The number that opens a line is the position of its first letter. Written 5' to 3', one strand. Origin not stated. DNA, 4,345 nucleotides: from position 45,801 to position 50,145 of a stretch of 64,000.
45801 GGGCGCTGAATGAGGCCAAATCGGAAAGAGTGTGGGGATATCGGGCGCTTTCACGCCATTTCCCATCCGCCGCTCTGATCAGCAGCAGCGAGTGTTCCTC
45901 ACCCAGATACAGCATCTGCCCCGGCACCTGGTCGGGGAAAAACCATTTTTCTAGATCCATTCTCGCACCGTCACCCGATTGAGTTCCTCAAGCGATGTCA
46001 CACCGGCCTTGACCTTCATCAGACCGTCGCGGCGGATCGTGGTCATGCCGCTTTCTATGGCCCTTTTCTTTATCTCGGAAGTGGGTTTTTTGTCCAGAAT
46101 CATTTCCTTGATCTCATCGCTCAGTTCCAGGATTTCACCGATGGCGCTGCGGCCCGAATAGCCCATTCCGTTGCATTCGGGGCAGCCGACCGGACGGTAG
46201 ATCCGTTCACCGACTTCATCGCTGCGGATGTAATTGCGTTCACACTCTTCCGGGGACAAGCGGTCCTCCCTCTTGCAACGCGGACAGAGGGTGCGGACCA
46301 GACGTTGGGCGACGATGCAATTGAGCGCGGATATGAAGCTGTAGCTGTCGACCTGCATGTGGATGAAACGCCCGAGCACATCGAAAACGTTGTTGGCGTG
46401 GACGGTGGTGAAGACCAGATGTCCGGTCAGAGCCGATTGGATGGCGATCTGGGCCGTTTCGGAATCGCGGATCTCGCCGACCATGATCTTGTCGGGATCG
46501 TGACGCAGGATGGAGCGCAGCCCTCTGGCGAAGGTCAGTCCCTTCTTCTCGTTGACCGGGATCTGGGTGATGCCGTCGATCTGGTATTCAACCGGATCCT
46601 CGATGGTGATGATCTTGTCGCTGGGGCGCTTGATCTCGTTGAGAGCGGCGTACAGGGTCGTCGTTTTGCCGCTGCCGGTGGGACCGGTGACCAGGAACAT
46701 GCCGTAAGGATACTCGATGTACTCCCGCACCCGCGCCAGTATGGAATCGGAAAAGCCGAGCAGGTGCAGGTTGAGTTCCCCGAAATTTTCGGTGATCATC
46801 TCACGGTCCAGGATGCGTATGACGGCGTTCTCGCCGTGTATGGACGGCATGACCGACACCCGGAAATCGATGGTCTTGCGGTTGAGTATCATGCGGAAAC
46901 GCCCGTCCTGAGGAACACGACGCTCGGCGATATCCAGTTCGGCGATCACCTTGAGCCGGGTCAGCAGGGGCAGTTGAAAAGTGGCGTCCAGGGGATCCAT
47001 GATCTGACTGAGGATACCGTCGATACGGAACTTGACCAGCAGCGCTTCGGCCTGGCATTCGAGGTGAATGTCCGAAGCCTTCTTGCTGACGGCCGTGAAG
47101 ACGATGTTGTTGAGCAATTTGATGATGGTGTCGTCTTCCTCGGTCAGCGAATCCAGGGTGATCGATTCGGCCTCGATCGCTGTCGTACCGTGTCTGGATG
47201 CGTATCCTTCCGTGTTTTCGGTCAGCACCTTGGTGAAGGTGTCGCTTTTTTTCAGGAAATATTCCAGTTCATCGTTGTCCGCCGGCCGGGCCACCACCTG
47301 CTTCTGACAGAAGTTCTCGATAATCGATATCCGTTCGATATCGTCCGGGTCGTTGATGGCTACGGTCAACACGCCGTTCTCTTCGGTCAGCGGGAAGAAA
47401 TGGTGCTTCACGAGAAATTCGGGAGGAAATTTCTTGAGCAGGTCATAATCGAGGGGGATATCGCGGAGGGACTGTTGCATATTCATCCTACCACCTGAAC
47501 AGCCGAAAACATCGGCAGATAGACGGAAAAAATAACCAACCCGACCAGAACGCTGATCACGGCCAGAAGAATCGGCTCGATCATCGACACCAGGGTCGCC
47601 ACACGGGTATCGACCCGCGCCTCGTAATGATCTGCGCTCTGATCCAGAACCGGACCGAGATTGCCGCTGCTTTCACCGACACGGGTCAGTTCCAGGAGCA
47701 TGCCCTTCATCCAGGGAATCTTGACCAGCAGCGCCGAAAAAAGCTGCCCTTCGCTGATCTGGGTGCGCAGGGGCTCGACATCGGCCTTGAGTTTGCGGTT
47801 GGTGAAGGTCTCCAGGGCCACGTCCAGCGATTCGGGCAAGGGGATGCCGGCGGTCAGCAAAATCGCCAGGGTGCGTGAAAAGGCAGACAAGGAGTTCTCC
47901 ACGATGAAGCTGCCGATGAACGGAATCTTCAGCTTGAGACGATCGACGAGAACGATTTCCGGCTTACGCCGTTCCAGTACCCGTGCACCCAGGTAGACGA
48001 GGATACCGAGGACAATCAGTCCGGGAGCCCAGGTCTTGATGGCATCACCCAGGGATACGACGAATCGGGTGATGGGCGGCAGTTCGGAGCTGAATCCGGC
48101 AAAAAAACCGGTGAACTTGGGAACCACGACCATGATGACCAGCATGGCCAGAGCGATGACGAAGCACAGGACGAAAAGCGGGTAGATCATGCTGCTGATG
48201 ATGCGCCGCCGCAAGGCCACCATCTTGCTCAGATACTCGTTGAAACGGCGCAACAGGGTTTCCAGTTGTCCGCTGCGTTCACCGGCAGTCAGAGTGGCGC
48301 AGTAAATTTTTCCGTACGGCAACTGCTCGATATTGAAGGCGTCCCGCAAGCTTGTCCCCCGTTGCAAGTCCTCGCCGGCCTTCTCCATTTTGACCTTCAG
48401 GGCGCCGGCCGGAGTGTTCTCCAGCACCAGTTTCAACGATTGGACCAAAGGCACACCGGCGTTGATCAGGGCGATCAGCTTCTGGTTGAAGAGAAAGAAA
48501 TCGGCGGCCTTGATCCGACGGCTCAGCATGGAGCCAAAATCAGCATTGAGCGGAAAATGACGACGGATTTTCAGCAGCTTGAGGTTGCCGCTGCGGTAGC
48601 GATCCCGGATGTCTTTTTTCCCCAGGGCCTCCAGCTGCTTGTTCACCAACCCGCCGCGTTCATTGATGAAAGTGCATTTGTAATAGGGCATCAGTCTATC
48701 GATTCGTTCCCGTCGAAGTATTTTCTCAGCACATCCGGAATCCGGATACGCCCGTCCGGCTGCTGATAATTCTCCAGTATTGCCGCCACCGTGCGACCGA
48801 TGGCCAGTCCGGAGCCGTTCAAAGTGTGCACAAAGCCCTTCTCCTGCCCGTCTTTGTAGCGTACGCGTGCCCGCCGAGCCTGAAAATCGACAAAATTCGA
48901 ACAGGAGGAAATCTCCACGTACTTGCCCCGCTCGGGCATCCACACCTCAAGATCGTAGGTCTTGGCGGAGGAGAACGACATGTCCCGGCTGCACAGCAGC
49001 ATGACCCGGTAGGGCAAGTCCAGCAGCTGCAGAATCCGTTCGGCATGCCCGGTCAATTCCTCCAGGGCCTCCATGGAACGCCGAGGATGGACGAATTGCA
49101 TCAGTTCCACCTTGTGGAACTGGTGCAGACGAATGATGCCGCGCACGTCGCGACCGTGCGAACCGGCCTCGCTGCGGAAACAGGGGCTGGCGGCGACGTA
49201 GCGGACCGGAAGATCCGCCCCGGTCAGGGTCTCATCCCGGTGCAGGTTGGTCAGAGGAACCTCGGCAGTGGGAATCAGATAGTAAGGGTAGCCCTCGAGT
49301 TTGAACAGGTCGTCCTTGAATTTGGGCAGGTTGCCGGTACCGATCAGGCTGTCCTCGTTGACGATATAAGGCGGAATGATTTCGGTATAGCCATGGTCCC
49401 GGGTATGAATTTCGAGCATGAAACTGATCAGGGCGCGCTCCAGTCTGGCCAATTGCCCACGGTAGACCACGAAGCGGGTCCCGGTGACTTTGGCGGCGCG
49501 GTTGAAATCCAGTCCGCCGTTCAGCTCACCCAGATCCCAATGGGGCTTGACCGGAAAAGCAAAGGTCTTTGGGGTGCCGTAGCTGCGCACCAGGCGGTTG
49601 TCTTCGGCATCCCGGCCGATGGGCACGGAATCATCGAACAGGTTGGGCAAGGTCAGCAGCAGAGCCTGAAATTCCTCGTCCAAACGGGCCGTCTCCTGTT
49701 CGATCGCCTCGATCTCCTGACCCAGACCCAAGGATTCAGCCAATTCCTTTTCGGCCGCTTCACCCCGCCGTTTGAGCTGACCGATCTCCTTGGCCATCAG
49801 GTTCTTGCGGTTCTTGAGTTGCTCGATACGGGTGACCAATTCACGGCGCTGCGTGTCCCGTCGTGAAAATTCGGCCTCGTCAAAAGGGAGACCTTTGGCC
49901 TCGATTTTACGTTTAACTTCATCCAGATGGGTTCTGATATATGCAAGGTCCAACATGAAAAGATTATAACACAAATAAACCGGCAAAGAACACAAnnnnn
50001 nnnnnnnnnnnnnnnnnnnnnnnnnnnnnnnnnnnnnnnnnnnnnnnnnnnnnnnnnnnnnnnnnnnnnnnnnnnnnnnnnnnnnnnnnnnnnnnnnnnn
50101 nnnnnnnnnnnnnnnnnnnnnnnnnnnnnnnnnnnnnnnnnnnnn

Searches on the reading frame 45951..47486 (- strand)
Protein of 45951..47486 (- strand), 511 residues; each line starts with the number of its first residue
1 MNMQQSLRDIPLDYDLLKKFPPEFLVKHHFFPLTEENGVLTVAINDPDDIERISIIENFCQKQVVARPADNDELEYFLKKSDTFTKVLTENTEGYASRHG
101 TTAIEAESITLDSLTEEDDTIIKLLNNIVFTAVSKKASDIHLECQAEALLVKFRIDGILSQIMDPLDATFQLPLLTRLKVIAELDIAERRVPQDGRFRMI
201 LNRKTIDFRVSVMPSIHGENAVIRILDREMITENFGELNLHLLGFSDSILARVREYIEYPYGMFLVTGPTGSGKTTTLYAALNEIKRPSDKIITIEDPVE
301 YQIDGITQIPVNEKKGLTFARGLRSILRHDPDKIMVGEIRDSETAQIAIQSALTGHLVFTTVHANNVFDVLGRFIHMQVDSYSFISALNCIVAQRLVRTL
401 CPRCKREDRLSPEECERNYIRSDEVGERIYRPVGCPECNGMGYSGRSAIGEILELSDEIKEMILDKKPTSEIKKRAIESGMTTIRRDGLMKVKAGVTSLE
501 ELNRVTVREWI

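Call 88: search_protein_families(library=pfam, proteins=[window:45951-47486:-], max_evalue=0.00001)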
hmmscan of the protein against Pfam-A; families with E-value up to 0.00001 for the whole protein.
window:45951-47486:- (511 aa): 2 families
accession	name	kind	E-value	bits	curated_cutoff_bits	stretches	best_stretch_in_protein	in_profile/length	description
PF00437.27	T2SSE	-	7.6e-128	426.7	24.9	1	116-504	3-370/370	Type II/IV secretion system protein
PF05157.20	MshEN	-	2.2e-12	47.2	23.1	1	6-78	7-80/90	MshEN domain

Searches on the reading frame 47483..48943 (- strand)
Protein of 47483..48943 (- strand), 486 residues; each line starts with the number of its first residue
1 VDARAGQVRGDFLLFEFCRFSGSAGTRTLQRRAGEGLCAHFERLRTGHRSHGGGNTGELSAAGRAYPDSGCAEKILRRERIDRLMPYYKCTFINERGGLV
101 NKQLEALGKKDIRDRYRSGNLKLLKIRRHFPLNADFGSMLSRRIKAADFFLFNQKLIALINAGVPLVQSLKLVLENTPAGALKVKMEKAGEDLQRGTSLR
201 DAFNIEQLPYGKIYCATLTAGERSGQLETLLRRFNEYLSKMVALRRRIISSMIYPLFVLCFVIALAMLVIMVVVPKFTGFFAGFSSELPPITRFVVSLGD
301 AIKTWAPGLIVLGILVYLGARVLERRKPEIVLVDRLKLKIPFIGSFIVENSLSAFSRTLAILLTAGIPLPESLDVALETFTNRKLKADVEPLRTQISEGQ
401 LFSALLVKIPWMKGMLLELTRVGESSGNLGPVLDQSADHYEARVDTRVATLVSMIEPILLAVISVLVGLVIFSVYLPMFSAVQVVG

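Call 88: search_protein_families(library=pfam, proteins=[window:47483-48943:-], max_evalue=0.00001)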
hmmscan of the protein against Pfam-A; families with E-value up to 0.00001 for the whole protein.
window:47483-48943:- (486 aa): 1 family
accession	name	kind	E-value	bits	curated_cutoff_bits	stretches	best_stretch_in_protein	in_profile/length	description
PF00482.28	T2SSF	-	2.2e-50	170.2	25.2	2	355-477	1-125/125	Type II secretion system (T2SS), protein F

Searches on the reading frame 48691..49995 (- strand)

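Call 88: search_protein_families(library=pfam, proteins=[window:48691-49995:-], max_evalue=0.00001)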
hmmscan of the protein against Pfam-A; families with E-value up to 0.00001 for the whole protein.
window:48691-49995:- (434 aa): 2 families
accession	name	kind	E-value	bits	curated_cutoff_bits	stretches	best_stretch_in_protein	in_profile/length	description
PF00587.30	tRNA-synt_2b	-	2.5e-41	142.1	29.3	1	237-410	10-179/179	tRNA synthetase class II core domain (G, H, P, S and T)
PF02403.27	Seryl_tRNA_N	-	1.1e-24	87.2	28.2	1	14-119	1-107/108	Seryl-tRNA synthetase N-terminal domain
